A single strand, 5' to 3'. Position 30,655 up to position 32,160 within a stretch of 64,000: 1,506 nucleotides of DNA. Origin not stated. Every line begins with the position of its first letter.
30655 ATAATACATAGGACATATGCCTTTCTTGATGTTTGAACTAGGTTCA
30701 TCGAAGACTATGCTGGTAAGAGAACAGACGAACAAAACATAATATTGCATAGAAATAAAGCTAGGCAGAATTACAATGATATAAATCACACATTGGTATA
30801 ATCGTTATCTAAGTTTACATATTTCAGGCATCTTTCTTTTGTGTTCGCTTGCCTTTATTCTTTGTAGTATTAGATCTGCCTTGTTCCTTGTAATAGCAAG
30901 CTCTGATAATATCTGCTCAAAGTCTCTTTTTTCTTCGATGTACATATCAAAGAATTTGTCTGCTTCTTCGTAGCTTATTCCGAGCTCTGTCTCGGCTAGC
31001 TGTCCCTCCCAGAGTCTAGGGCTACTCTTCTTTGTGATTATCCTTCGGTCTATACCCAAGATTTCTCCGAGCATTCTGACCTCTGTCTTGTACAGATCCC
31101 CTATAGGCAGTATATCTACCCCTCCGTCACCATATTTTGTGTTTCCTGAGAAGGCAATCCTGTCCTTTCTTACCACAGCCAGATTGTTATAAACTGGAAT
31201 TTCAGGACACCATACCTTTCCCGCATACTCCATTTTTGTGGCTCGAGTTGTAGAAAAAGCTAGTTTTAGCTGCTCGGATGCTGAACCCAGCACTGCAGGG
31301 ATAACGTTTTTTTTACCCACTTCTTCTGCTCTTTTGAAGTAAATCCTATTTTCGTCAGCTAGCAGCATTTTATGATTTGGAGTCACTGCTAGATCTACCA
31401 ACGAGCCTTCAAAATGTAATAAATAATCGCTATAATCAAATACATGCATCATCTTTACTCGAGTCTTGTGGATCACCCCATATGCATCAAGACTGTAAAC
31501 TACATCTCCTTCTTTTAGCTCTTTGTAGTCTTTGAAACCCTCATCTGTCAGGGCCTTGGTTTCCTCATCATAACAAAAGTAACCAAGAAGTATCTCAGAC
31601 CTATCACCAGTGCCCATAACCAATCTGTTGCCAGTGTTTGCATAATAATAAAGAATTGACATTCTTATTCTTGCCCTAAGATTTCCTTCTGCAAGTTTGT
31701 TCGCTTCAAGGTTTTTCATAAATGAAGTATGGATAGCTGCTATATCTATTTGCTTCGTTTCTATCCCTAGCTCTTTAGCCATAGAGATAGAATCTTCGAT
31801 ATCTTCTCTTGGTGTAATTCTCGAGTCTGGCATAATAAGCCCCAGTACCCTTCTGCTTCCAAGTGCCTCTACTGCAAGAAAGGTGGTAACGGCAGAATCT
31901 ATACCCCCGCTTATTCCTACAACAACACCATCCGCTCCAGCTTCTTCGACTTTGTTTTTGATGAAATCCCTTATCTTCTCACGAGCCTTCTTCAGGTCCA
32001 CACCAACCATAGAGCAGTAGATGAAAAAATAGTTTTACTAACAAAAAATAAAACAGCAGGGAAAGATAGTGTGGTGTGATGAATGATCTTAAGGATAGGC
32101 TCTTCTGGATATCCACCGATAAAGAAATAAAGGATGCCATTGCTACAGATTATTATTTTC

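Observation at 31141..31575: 145-aa mini-intein inside NAD+ synthetase (nadE), inserted in the GYF/TKYGDG motif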

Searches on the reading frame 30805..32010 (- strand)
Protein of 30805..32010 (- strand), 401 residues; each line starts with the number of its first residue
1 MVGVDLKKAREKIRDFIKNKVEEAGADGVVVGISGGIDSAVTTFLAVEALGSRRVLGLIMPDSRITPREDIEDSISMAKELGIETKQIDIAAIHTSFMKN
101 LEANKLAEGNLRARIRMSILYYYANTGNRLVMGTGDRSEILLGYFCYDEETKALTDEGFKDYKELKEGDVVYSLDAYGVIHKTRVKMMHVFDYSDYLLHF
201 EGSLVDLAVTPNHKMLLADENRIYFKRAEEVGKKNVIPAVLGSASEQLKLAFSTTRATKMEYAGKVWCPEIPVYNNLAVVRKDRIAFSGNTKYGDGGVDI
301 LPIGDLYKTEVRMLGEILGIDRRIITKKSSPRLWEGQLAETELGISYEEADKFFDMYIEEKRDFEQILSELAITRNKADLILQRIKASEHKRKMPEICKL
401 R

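Call 3: search_protein_families(library=pfam, proteins=[window:30805-32010:-], max_evalue=10)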
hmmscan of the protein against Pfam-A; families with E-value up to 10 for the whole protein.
window:30805-32010:- (401 aa): 7 families
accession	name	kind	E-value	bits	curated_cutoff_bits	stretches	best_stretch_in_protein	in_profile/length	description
PF02540.23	NAD_synthase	-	1.8e-75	253.7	21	2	11-146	3-139/242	NAD synthase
PF03054.22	tRNA_Me_trans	-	1.6e-05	25.1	20.6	1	29-95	3-77/202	tRNA methyl transferase HUP domain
PF14890.11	Intein_splicing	-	0.00028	21.2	35.8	1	155-391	4-129/155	Intein splicing domain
PF06508.19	QueC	-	0.0076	16.2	22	1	29-97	2-67/210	Queuosine biosynthesis protein QueC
PF13403.11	Hint_2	-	0.034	14.9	28.4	0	146-175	2-31/147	Hint domain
PF02568.20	ThiI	-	0.083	12.9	20.5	1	28-48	5-25/197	Thiamine biosynthesis protein (ThiI)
PF01079.26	Hint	-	0.15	12.1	29.7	1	138-218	5-89/213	Hint module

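Call 4: search_protein_families(library=ncbifam, proteins=[window:30805-32010:-], max_evalue=10)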
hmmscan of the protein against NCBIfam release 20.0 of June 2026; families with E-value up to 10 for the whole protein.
window:30805-32010:- (401 aa): 16 families
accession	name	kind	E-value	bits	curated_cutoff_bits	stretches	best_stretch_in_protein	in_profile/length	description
NF010587.0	PRK13980.1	equivalog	2.8e-93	312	255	2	4-145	9-150/267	NAD+ synthase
TIGR00552.1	nadE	equivalog_domain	9.5e-71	237.9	63.65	2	7-145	3-146/251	NAD(+) synthase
NF002048.0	PRK00876.1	subfamily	3.9e-37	127.8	313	3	4-96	14-106/330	NAD(+) synthase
NF010588.0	PRK13981.1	equivalog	9.4e-37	126.6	479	2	17-145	276-409/546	NAD+ synthase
NF001979.1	PRK00768.1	equivalog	7.1e-26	91.3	250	2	8-146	19-170/266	NAD(+) synthase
NF002730.0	PRK02628.1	equivalog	3.7e-17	61.8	473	1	18-148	351-493/677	NAD(+) synthase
TIGR00268.2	TIGR00268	equivalog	1.9e-10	40.4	150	1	27-100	14-87/259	ATP-dependent sacrificial sulfur transferase LarE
TIGR00884.1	guaA_Cterm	equivalog_domain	6.9e-10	38.7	338.75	2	17-103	7-89/310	glutamine-hydrolyzing GMP synthase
NF000848.1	PRK00074.1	equivalog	7.2e-10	38.1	400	2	12-104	199-288/512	glutamine-hydrolyzing GMP synthase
NF001138.1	PRK00143.1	equivalog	1.5e-07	30.7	284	1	29-94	2-72/345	tRNA 2-thiouridine(34) synthase MnmA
NF011302.0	PRK14714.1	equivalog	4.8e-07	27.7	1791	1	154-269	966-1083/1350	DNA-directed DNA polymerase II large subunit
TIGR00420.1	trmU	equivalog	0.00012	21.1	236.95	1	29-94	3-75/351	tRNA 2-thiouridine(34) synthase MnmA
TIGR00364.1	TIGR00364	equivalog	0.001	18.7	150.3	1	30-101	2-70/201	7-cyano-7-deazaguanine synthase QueC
NF010367.0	PRK13795.1-2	equivalog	0.0017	16.9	456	1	10-93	227-306/584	hypothetical protein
NF011258.0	PRK14664.1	equivalog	0.031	13.3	680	1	28-90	7-63/362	tRNA 2-thiouridine(34) synthase MnmA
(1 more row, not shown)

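Call 7: find_homologous_proteins(query=window:30805-32010:-, max_evalue=1e-10)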
Query window:30805-32010:- (401 aa): 7954 proteins with E <= 1e-10 among 8000 candidates; the best 120 are listed.
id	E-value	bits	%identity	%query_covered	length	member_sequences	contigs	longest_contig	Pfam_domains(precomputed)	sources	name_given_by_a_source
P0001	6.6e-260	880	99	100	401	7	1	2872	PF03054.23,PF02540.24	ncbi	ncbi:MAG: NAD(+) synthase [Conexivisphaerales archaeon]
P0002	2.1e-163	562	99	65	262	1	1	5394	PF02540.24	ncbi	ncbi:MAG: NAD(+) synthase, partial [Conexivisphaerales archaeon]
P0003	1.8e-134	467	60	59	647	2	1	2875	PF02540.24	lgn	-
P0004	8.3e-133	461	56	61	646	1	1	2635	PF03054.23,PF02540.24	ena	-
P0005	9.7e-130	451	51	99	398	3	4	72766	PF03054.23,PF13403.12,PF02540.24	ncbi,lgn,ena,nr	ncbi:MAG: NAD(+) synthase [Nitrososphaerota archaeon]|nr:NAD(+) synthase [Nitrososphaerota archaeon]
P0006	5.2e-129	449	53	99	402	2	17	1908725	PF03054.23,PF02540.24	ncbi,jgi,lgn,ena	-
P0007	2.6e-127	443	53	99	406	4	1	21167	PF03054.23,PF02540.24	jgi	-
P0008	6.7e-127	442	52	64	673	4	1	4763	PF02540.24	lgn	-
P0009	1.6e-126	441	55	57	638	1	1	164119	PF02540.24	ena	-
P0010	1.7e-126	440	52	99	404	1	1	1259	PF03054.23,PF02540.24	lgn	-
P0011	8.6e-126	438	52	99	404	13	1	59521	PF03054.23,PF02540.24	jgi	-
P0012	1.1e-125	438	59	54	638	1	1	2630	PF03054.23,PF02540.24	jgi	jgi:NH3-dependent NAD+ synthetase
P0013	1.2e-125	438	53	60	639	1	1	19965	PF03054.23,PF02540.24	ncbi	-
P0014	4.6e-125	436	53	99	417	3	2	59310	PF03054.23,PF02540.24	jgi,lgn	-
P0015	3.0e-123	430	56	57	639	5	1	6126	PF02540.24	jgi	jgi:NH3-dependent NAD+ synthetase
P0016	3.1e-123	430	56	57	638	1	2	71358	PF03054.23,PF14528.12,PF02540.24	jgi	jgi:NH3-dependent NAD+ synthetase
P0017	9.7e-123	428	54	57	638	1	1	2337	PF02540.24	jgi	jgi:NH3-dependent NAD+ synthetase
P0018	2.2e-122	427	51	100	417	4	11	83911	PF03054.23,PF02540.24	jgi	jgi:NH3-dependent NAD+ synthetase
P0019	2.4e-122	427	54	57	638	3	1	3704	PF02540.24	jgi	jgi:NH3-dependent NAD+ synthetase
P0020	4.3e-122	426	54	57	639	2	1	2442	PF03054.23,PF02540.24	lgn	-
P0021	2.6e-119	417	49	100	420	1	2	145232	PF02540.24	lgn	-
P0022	3.0e-118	413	49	99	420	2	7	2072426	PF02540.24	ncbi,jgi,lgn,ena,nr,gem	ncbi:MAG: NAD(+) synthase [Nitrososphaerota archaeon]|nr:NAD(+) synthase [Nitrososphaerota archaeon]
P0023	8.3e-118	412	52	95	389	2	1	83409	PF03054.23,PF02540.24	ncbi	ncbi:MAG: NAD(+) synthase, partial [Conexivisphaerales archaeon]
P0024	8.6e-118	412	54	57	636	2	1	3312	PF14528.12,PF02540.24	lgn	-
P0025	2.2e-117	410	50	100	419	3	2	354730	PF03054.23,PF02540.24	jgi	jgi:NH3-dependent NAD+ synthetase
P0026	5.8e-113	396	57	53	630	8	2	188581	PF03054.23,PF02540.24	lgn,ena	-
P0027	2.1e-112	394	56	53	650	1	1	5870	PF03054.23,PF02540.24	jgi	-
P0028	1.0e-100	356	48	58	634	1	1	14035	PF03054.23,PF02540.24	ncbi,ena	-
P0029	4.3e-100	354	50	57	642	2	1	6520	PF03054.23,PF02540.24,PF14890.12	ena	-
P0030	9.3e-100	352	48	58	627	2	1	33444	PF03054.23,PF02540.24,PF14890.12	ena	-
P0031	3.1e-99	351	49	58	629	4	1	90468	PF03054.23,PF02540.24,PF14890.12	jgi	-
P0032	3.0e-98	348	46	58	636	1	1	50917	PF03054.23,PF02540.24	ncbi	-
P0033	4.7e-98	347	48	57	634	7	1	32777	PF03054.23,PF02540.24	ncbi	ncbi:NAD(+) synthase [Archaeoglobus sp.]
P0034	5.8e-97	343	48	57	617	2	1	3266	PF03054.23,PF02540.24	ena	-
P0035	7.3e-97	343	45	98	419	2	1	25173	PF03054.23,PF02540.24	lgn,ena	-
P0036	1.1e-96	342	70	35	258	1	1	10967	PF03054.23,PF02540.24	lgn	-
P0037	1.6e-96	342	74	35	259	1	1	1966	PF03054.23,PF02540.24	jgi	-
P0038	2.3e-96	341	69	35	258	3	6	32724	PF03054.23,PF02540.24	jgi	jgi:NAD+ synthase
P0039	2.9e-96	341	70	35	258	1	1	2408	PF03054.23,PF02540.24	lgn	-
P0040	3.0e-96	341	72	36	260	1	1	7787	PF03054.23,PF02540.24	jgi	jgi:NAD+ synthase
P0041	4.1e-96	340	70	35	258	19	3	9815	PF03054.23,PF02540.24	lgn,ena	-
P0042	7.3e-96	340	70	35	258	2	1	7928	PF03054.23,PF02540.24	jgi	-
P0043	7.3e-96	340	70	36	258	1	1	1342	PF03054.23,PF02540.24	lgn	-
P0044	7.6e-96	340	69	35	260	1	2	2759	PF03054.23,PF02540.24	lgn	-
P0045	9.2e-96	339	70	35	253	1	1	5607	PF03054.23,PF02540.24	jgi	jgi:NAD+ synthase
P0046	1.1e-95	339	71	35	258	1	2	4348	PF03054.23,PF02540.24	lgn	-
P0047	1.1e-95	339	48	58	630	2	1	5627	PF03054.23,PF02540.24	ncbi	-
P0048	1.2e-95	339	66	36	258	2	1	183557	PF03054.23,PF02540.24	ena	-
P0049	1.3e-95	339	68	35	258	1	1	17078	PF03054.23,PF02540.24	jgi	jgi:NAD+ synthase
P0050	1.7e-95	338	68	35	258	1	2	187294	PF03054.23,PF02540.24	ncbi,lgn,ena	-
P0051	2.5e-95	338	69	36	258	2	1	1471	PF03054.23,PF02540.24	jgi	jgi:NAD+ synthase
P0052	2.9e-95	338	48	57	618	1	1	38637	PF03054.23,PF02540.24,PF14890.12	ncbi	-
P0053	2.9e-95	338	68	35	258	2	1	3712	PF03054.23,PF02540.24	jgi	jgi:NAD+ synthase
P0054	3.0e-95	338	67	35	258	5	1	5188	PF03054.23,PF02540.24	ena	-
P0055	3.3e-95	338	71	35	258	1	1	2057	PF02540.24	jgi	jgi:NAD+ synthase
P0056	4.1e-95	337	68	35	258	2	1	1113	PF02540.24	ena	-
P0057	4.2e-95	337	70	35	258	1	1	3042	PF03054.23,PF02540.24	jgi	-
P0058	4.3e-95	337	70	35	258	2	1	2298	PF03054.23,PF02540.24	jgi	-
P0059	4.6e-95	337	70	35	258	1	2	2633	PF03054.23,PF02540.24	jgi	-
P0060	5.5e-95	337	70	35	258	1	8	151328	PF03054.23,PF02540.24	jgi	-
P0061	6.5e-95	337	71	35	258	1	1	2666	PF02540.24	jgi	jgi:NAD+ synthase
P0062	6.5e-95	337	66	36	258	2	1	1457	PF03054.23,PF02540.24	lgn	-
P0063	9.0e-95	336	71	35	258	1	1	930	PF03054.23,PF02540.24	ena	-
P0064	9.9e-95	336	68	35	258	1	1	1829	PF03054.23,PF02540.24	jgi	jgi:NAD+ synthase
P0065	1.1e-94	336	70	35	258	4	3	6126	PF03054.23,PF02540.24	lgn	-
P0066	1.9e-94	335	68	35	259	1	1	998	PF02540.24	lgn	-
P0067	1.9e-94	335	69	35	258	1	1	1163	PF03054.23,PF02540.24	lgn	-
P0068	2.3e-94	335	73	36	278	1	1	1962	PF03054.23,PF02540.24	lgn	-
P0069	3.2e-94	334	73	36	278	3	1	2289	PF03054.23,PF02540.24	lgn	-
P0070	3.8e-94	334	68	35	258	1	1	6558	PF02540.24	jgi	jgi:NAD+ synthase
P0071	4.0e-94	334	67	35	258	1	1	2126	PF03054.23,PF02540.24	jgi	jgi:NAD+ synthase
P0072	4.0e-94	334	70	35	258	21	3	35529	PF03054.23,PF02540.24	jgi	-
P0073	4.7e-94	334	70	35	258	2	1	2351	PF03054.23,PF02540.24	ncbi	-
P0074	4.8e-94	334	70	35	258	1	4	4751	PF03054.23,PF02540.24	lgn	-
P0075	6.1e-94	333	68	35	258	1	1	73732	PF03054.23,PF02540.24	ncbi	-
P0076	7.4e-94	333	73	35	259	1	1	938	PF02540.24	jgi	jgi:NAD+ synthase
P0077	7.7e-94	333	68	35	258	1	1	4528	PF03054.23,PF02540.24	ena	-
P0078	8.3e-94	333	69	36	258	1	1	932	PF02540.24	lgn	-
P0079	8.7e-94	333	68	35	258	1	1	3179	PF03054.23,PF02540.24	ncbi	-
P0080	9.4e-94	333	68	35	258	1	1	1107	PF02540.24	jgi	jgi:NAD+ synthase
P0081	1.1e-93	333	67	36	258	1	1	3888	PF03054.23,PF02540.24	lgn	-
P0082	1.3e-93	332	66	35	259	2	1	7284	PF03054.23,PF02540.24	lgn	-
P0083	1.3e-93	332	69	35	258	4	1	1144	PF03054.23,PF02540.24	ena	-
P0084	1.4e-93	332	70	35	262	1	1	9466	PF02540.24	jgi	jgi:NAD+ synthase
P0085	1.4e-93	332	68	35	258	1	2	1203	PF03054.23,PF02540.24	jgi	jgi:NAD+ synthase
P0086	1.5e-93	332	67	35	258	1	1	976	PF03054.23,PF02540.24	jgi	jgi:NAD+ synthase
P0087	1.6e-93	332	66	35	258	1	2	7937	PF02540.24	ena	-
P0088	2.2e-93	332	68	35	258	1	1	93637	PF02540.24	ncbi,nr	ncbi:MAG: NAD+ synthase [Thaumarchaeota archaeon]|nr:NAD+ synthase [Nitrososphaerota archaeon]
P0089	2.9e-93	331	70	35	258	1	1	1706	PF03054.23,PF02540.24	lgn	-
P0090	3.4e-93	331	68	35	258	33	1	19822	PF03054.23,PF02540.24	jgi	jgi:NAD+ synthase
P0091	3.6e-93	331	70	35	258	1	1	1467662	PF03054.23,PF02540.24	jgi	jgi:NAD+ synthase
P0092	3.6e-93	331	68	35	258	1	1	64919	PF03054.23,PF02540.24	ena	-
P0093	5.6e-93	330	69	35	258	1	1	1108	PF03054.23,PF02540.24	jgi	jgi:NAD+ synthase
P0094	5.7e-93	330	67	35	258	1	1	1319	PF03054.23,PF02540.24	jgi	jgi:NAD+ synthase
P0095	5.9e-93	330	66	35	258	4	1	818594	PF03054.23,PF02540.24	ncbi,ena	-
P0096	7.7e-93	330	70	35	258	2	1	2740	PF03054.23,PF02540.24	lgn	-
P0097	8.6e-93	330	68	35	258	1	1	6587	PF02540.24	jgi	jgi:NAD+ synthase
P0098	8.7e-93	330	68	35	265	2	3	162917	PF03054.23,PF02540.24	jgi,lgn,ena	-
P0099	1.1e-92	329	69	35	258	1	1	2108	PF03054.23,PF02540.24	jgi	jgi:NAD+ synthase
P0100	1.2e-92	329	67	35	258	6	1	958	PF03054.23,PF02540.24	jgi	jgi:NAD+ synthase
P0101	1.3e-92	329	70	36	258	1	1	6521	PF03054.23,PF02540.24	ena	-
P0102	1.4e-92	329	67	35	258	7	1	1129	PF03054.23,PF02540.24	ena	-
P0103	1.4e-92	329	69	35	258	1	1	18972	PF02540.24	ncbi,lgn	-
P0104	1.4e-92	329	68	35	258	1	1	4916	PF03054.23,PF02540.24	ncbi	-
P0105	1.4e-92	329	69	35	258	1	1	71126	PF03054.23,PF02540.24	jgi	jgi:NAD+ synthase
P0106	1.8e-92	329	67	35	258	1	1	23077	PF03054.23,PF02540.24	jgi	jgi:NAD+ synthase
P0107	2.1e-92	328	66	35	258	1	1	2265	PF03054.23,PF02540.24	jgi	jgi:NAD+ synthase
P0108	2.2e-92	328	70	35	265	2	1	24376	PF02540.24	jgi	-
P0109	2.2e-92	328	65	35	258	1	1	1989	PF03054.23,PF02540.24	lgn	-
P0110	3.1e-92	328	67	35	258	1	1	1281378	PF03054.23,PF02540.24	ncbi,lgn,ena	-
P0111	3.1e-92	328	68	35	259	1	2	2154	PF03054.23,PF02540.24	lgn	-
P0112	3.3e-92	328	68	35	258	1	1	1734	PF02540.24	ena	-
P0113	3.4e-92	328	68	35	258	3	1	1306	PF03054.23,PF02540.24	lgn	-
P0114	3.8e-92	327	68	35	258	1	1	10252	PF02540.24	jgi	jgi:NAD+ synthase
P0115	3.9e-92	327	68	35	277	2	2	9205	PF03054.23,PF02540.24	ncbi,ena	-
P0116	3.9e-92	327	69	36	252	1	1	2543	PF03054.23,PF02540.24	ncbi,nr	ncbi:MAG TPA: NAD+ synthase, partial [Nitrososphaerales archaeon]|nr:NAD+ synthase [Nitrososphaerale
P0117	4.1e-92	327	70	35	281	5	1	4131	PF03054.23,PF02540.24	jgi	jgi:NAD+ synthase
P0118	4.1e-92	327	69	35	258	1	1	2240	PF03054.23,PF02540.24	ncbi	-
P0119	4.5e-92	327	69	34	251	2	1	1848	PF03054.23,PF02540.24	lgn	-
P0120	4.6e-92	327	67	35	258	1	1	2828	PF03054.23,PF02540.24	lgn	-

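Call 70: find_encoding_contigs(protein=P0001, flank=1500, max_places=3)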
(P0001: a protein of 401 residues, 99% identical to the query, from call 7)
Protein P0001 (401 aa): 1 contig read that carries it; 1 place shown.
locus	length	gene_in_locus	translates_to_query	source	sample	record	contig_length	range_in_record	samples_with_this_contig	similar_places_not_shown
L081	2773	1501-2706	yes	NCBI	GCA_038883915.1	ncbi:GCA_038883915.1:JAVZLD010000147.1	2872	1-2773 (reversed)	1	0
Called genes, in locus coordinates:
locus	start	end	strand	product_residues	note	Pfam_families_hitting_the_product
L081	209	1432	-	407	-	PF02749:QRPTase_N, PF17767:NAPRTase_N (faint), PF01729:QRPTase_C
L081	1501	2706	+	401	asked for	PF02540:NAD_synthase, PF03054:tRNA_Me_trans (faint), PF02540:NAD_synthase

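Call 86: predict_structure(alignment_id=A1)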
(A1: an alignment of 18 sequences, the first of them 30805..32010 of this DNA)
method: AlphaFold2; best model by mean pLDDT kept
length: 401 residues; sequences in the alignment: 18
mean_pLDDT: 76.8   pTM: 0.50
mean pLDDT of the five models: 76.8, 76.4, 74.5, 72.5, 67.3
residues with pLDDT >= 90: 108; 70-90: 185; 50-70: 64; < 50: 44
segments of 3 or more residues with pLDDT < 50: 136-144, 291-297, 331-342, 388-401
pLDDT, mean of each block of 10 residues (from residue 1): 68 83 77 88 94 96 90 95 96 83 64 75 76 53 63 91 91 87 86 83 89 80 79 74 67 87 86 86 86 41 61 88 78 39 59 71 88 84 60 31 29
secondary structure, 60 per line:
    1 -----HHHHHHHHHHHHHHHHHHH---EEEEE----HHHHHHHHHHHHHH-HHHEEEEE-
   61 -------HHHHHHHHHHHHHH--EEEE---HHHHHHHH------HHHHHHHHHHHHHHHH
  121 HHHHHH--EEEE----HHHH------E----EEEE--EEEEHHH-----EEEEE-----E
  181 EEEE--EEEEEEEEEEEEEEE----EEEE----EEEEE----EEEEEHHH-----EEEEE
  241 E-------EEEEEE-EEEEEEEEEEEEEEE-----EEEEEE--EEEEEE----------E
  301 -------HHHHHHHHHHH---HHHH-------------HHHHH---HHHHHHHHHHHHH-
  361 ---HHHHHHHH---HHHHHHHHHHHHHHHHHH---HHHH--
elements in order: H6-24 E28-32 H37-50 E55-59 H68-81 E84-87 H91-98 H105-126 E129-132 H137-140 E152-155 E158-161 E170-174 E180-184 E187-201 E206-209 E214-218 E223-227 E236-241 E249-254 E256-270 E276-281 E284-289 H308-318 H322-325 H339-343 H347-359 H364-371 H375-392 H396-399

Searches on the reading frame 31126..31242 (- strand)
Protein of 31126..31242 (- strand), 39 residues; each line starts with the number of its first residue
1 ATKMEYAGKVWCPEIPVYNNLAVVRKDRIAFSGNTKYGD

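Call 68: search_solved_structures(query=window:31126-31242:-, max_evalue=10, show_alignments=3)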
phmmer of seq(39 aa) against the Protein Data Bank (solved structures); distinct sequences matched with E-value up to 10: 0.
